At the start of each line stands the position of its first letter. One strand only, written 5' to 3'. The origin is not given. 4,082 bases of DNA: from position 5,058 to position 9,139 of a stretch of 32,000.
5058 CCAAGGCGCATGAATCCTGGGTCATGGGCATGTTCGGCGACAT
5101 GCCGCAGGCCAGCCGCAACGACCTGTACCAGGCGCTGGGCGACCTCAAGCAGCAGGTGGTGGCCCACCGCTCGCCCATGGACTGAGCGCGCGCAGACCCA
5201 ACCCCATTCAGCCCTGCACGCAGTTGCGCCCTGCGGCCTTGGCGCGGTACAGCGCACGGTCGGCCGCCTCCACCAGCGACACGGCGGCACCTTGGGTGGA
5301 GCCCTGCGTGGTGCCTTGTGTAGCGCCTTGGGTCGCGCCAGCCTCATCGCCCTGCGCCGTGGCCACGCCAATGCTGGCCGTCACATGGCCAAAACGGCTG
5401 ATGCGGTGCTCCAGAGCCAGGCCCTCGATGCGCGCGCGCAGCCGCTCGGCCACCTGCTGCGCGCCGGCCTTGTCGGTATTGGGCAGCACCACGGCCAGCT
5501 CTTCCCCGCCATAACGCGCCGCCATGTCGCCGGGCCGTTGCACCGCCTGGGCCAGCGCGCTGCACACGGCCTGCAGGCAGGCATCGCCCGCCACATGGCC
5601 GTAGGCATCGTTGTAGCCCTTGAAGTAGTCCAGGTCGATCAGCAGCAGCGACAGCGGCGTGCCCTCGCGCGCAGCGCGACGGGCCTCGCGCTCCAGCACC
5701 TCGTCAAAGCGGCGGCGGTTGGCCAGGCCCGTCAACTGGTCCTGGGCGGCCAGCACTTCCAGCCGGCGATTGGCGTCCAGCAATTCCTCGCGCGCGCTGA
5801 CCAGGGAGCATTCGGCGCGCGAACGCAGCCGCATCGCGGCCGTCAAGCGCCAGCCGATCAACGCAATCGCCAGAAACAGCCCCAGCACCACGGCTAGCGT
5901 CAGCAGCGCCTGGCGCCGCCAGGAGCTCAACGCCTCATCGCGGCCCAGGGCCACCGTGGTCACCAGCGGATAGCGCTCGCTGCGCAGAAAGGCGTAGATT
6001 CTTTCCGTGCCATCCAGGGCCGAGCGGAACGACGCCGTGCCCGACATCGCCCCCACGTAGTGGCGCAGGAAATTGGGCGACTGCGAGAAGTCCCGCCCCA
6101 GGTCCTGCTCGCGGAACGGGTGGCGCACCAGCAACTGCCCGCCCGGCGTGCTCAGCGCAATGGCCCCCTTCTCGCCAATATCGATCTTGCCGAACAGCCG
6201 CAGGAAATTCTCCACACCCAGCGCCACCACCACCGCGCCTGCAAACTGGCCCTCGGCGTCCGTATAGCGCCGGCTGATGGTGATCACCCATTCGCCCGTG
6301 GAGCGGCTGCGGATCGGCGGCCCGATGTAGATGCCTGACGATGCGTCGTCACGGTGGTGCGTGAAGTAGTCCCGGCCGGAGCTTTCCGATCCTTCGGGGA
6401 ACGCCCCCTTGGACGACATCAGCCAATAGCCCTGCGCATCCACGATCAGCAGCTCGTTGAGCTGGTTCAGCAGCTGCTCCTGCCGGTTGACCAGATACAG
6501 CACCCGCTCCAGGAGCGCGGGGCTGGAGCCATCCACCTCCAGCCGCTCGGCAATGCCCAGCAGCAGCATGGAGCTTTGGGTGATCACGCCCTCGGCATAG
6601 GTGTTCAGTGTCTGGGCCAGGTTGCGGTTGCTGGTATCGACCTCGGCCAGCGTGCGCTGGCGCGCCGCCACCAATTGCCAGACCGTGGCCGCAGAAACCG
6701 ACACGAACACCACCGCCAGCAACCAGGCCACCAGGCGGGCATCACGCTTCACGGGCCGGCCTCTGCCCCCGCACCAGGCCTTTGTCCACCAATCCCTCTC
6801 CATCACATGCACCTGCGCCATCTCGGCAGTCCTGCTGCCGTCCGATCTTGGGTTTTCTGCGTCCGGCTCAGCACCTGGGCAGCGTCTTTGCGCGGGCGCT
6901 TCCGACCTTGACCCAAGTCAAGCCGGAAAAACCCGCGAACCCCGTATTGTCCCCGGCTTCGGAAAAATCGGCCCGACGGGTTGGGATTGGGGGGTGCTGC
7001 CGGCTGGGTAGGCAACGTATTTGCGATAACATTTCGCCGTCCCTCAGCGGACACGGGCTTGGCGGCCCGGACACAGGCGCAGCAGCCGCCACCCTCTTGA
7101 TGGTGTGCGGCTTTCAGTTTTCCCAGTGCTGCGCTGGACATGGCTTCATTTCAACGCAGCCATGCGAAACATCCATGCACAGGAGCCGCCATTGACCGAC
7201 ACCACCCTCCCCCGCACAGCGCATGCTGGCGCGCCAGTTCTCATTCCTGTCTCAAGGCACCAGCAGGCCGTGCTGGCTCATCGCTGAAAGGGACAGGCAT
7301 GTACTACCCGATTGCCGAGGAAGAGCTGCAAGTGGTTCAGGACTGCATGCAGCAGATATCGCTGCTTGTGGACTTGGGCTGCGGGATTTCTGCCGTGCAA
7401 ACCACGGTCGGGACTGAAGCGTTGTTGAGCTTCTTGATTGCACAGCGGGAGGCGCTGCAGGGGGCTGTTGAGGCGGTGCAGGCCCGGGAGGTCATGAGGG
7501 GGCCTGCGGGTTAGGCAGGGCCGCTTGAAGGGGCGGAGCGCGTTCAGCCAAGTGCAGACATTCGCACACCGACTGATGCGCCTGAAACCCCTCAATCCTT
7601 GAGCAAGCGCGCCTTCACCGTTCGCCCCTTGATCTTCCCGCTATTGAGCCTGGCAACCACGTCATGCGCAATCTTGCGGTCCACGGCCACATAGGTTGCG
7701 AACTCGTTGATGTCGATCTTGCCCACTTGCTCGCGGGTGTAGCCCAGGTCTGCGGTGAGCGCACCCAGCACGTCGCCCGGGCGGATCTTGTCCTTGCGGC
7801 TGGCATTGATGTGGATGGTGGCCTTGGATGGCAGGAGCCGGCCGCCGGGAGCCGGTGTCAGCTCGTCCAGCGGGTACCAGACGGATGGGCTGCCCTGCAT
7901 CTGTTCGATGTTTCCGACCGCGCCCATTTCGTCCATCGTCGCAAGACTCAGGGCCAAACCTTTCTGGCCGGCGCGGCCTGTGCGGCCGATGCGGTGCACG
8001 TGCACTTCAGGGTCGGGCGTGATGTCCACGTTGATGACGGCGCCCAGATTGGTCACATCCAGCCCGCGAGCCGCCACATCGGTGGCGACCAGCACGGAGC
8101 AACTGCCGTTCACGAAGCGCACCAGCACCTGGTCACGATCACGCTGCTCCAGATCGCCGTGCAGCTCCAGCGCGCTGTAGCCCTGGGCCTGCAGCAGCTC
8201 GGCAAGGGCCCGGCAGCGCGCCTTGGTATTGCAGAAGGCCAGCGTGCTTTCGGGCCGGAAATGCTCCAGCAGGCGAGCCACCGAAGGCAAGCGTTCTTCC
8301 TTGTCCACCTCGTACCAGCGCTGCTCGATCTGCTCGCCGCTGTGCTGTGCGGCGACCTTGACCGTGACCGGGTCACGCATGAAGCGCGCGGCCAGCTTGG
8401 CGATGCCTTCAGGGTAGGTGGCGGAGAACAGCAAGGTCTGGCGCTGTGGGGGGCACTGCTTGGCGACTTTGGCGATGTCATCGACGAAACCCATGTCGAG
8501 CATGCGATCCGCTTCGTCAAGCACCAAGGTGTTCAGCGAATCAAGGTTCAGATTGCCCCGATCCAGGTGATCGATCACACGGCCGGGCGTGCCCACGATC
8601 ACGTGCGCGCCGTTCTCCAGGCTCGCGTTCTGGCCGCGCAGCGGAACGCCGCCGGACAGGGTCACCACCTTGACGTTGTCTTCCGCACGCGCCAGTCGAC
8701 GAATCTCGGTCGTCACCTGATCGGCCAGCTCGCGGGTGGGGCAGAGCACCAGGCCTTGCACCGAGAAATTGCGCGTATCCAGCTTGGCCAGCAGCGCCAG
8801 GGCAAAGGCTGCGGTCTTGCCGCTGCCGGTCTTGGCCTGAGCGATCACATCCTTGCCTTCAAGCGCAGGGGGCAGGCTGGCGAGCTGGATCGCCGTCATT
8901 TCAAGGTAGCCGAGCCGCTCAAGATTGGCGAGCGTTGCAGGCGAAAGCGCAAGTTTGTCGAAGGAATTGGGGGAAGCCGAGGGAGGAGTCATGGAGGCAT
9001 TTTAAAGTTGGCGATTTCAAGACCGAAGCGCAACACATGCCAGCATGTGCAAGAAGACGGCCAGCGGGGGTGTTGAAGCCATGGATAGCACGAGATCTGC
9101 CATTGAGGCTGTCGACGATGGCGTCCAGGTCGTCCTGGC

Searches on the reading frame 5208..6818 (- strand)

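Call 66: search_protein_families(library=pfam, proteins=[window:5208-6818:-], max_evalue=0.00001)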
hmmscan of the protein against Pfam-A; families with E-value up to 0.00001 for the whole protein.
window:5208-6818:- (536 aa): 3 families
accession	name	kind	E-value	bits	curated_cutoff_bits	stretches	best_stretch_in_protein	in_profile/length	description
PF00990.26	GGDEF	-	2.1e-45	154.9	23.8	1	357-532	1-160/161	Diguanylate cyclase, GGDEF domain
PF02743.24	dCache_1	-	2.3e-16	60.5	45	1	55-247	2-191/240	Cache domain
PF22588.2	dCache_1_like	-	1e-13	51.7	27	1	204-289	3-88/89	Histidine kinase sensor domain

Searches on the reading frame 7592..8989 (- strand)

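Call 66: search_protein_families(library=pfam, proteins=[window:7592-8989:-], max_evalue=0.00001)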
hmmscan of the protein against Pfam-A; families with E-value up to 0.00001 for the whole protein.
window:7592-8989:- (465 aa): 4 families
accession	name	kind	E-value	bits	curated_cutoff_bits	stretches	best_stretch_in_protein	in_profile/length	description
PF00270.35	DEAD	-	3.9e-47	160.5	26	1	32-197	1-165/167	DEAD/DEAH box helicase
PF00271.37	Helicase_C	-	1.6e-30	106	23.5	1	237-341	6-110/110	Helicase conserved C-terminal domain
PF03880.21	DbpA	-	9.3e-23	80.5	25.6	1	391-461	1-71/72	DbpA RNA binding domain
PF04851.21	ResIII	-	6.6e-09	36.3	22.5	1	46-193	24-163/164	Type III restriction enzyme, res subunit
